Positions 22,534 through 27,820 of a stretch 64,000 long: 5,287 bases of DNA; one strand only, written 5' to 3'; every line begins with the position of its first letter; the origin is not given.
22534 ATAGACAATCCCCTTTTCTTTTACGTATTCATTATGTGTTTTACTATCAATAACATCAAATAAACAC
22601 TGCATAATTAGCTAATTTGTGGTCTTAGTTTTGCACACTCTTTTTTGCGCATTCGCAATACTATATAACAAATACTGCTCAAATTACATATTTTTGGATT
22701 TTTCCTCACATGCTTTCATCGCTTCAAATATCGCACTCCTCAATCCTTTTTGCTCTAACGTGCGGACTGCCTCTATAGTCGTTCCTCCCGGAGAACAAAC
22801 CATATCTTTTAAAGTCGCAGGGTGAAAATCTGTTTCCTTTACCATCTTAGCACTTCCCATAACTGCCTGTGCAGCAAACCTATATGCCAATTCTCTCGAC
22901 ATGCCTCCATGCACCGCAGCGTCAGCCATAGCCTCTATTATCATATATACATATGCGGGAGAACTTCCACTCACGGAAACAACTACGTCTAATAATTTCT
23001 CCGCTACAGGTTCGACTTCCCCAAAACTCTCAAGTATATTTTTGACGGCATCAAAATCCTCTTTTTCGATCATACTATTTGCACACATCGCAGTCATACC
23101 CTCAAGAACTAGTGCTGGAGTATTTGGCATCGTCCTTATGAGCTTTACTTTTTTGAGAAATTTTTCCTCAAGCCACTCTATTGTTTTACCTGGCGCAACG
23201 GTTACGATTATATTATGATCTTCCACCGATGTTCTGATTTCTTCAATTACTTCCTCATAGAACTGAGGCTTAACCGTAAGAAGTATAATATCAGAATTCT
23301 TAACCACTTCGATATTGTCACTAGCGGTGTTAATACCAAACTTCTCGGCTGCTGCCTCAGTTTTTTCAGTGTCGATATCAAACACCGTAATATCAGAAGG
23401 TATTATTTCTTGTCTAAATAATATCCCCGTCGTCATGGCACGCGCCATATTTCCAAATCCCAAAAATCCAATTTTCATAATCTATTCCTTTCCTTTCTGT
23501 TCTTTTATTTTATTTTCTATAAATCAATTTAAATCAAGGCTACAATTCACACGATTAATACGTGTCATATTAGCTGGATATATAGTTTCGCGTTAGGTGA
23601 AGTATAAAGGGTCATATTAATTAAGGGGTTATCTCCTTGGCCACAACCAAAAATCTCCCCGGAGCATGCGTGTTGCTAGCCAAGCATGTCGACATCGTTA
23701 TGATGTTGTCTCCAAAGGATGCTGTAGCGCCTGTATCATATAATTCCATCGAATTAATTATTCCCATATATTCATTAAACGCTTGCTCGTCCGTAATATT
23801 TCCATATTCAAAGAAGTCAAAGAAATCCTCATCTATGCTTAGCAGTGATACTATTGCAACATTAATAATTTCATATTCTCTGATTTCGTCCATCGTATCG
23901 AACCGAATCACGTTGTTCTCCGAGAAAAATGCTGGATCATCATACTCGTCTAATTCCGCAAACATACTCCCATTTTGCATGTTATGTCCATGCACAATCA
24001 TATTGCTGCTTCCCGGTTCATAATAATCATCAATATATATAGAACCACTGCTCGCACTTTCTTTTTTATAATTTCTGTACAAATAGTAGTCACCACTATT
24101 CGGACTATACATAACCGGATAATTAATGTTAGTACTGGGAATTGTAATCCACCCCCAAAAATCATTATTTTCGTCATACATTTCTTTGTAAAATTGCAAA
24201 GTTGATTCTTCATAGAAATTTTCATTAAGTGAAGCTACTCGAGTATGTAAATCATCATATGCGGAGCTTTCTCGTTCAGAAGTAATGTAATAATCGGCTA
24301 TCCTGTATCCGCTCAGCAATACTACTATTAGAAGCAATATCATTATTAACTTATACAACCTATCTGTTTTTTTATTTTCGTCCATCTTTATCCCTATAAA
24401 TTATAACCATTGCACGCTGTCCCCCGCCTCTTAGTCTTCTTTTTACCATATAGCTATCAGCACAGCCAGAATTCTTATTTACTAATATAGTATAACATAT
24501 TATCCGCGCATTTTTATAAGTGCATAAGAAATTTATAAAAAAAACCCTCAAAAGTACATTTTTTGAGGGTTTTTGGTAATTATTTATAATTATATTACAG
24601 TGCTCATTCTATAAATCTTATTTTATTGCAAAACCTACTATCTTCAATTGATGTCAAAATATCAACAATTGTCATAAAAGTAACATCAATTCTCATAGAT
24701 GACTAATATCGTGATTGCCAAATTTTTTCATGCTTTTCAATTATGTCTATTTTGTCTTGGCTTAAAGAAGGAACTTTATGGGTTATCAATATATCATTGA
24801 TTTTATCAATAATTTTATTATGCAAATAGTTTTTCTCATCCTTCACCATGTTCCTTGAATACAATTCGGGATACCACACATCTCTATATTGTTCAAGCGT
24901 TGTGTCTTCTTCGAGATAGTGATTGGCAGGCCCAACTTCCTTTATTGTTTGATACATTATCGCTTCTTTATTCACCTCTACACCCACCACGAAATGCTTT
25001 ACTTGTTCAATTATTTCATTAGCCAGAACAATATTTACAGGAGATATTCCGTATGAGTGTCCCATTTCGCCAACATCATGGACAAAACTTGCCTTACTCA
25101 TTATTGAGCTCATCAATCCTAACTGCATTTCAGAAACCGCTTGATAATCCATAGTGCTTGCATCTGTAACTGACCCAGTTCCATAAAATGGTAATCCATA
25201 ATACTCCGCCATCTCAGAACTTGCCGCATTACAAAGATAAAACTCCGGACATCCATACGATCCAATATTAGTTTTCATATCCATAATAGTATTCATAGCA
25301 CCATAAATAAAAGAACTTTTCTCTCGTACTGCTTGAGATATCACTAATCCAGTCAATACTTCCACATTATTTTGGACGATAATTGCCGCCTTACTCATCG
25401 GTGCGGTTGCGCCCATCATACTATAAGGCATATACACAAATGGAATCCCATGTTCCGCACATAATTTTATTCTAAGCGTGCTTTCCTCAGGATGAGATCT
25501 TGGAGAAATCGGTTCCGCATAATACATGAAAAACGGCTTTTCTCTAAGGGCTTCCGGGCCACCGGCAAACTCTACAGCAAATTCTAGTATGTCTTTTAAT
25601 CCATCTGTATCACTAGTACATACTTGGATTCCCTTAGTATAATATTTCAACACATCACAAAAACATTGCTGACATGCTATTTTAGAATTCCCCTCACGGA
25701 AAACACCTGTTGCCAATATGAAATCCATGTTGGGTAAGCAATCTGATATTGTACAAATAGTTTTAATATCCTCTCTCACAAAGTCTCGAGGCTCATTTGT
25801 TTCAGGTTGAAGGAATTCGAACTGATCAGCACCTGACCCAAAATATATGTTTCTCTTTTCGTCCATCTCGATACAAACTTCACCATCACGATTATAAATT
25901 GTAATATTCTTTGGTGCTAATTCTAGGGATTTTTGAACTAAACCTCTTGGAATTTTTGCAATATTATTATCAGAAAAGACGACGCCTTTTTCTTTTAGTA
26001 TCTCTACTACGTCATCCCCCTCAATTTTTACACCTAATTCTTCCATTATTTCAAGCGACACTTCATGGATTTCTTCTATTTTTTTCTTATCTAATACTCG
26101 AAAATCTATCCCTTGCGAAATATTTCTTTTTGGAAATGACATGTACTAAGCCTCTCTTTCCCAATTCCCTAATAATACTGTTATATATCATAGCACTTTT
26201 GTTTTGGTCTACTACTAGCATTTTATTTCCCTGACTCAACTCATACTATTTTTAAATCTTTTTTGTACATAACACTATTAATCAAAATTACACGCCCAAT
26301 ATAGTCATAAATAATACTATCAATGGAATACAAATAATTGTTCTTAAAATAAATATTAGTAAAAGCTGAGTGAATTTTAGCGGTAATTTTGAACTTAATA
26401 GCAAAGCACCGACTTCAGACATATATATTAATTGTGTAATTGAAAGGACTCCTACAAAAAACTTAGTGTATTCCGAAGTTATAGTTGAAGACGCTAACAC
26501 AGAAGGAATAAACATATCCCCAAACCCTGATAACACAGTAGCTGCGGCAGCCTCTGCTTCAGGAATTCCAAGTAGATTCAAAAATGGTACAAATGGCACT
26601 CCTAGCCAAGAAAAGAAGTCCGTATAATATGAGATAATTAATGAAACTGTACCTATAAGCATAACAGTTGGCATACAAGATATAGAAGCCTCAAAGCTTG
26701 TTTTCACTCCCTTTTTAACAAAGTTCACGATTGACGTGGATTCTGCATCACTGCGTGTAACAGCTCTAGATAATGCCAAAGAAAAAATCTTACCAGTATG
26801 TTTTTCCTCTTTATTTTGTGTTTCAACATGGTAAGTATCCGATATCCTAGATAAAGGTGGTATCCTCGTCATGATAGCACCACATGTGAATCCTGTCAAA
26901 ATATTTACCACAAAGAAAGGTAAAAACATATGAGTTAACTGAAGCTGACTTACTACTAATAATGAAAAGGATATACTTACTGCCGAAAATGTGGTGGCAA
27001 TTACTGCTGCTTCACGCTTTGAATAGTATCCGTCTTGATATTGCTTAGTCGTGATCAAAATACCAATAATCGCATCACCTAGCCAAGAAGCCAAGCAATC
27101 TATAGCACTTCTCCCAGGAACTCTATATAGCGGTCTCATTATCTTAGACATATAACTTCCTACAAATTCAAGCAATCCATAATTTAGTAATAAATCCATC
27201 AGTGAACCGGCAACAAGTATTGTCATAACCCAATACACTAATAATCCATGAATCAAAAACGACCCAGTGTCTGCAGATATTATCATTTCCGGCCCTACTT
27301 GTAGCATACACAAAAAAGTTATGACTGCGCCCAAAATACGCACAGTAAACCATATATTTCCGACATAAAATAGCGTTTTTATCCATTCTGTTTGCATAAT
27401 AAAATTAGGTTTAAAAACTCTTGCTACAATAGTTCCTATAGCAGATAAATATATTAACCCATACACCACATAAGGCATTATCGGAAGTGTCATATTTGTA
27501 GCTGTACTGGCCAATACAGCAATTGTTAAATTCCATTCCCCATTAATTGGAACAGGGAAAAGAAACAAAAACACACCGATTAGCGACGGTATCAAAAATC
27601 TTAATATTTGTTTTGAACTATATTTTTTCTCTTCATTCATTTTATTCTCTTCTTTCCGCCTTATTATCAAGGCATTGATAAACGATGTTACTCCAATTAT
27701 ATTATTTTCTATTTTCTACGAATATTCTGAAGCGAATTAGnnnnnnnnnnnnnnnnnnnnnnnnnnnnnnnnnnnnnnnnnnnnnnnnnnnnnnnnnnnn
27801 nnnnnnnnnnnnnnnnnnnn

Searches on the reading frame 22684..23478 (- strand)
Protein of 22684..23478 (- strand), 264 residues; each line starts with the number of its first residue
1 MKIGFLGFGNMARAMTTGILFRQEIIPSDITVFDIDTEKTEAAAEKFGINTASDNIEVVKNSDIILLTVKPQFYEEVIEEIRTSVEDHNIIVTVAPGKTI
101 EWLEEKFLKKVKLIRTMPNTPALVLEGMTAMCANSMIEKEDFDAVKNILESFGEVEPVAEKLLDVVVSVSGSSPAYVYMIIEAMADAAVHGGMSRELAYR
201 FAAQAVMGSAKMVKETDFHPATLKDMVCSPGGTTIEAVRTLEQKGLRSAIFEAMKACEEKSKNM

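Call 78: search_protein_families(library=pfam, proteins=[window:22684-23478:-], max_evalue=0.00001)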
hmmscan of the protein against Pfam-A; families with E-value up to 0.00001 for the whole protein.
window:22684-23478:- (264 aa): 4 families
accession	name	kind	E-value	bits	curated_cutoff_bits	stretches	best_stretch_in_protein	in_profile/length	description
PF14748.11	P5CR_dimer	-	1.5e-40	138.2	25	1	160-264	1-105/105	Pyrroline-5-carboxylate reductase dimerisation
PF03807.23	F420_oxidored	-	1.2e-17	64.7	21.6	1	2-95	1-92/94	NADP oxidoreductase coenzyme F420-dependent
PF03446.21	NAD_binding_2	-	1.2e-07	32.4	21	1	2-110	1-111/161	NAD binding domain of 6-phosphogluconate dehydrogenase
PF02153.23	PDH_N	-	3.5e-06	27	26.5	1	28-99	12-83/154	Prephenate dehydrogenase, nucleotide-binding domain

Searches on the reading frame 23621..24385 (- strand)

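Call 78: search_protein_families(library=pfam, proteins=[window:23621-24385:-], max_evalue=0.00001)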
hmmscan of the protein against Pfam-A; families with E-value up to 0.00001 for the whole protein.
window:23621-24385:- (254 aa): 1 family
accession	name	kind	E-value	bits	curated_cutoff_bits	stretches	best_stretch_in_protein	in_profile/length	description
PF04203.18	Sortase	-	8.9e-15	55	26.6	1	80-251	1-124/125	Sortase domain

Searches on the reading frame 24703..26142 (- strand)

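Call 78: search_protein_families(library=pfam, proteins=[window:24703-26142:-], max_evalue=0.00001)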
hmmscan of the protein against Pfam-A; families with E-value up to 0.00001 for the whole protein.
window:24703-26142:- (479 aa): 1 family
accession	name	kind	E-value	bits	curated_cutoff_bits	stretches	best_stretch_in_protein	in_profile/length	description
PF06253.16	MTTB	-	4.2e-61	206.9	25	1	13-431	30-447/500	Trimethylamine methyltransferase (MTTB)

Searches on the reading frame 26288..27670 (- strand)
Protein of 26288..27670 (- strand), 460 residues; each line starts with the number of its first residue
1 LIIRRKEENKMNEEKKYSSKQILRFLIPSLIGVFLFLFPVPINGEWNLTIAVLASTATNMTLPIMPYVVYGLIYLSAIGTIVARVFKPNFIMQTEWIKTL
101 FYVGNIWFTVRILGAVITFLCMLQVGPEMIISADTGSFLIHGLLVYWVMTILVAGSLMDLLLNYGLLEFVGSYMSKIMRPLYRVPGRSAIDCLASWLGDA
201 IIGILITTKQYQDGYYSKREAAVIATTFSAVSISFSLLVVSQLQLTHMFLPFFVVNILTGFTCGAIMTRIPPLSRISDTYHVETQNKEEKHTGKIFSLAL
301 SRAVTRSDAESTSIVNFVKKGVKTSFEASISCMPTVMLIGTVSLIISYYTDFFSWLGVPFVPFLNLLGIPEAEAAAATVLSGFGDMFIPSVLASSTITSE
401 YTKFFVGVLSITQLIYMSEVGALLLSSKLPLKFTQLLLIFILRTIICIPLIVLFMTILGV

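Call 78: search_protein_families(library=pfam, proteins=[window:26288-27670:-], max_evalue=0.00001)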
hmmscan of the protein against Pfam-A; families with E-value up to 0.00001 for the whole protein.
window:26288-27670:- (460 aa): 1 family
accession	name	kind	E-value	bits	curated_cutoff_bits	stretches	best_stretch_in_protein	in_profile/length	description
PF07670.19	Gate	-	2.1e-13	51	29.6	1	149-241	6-99/104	Nucleoside recognition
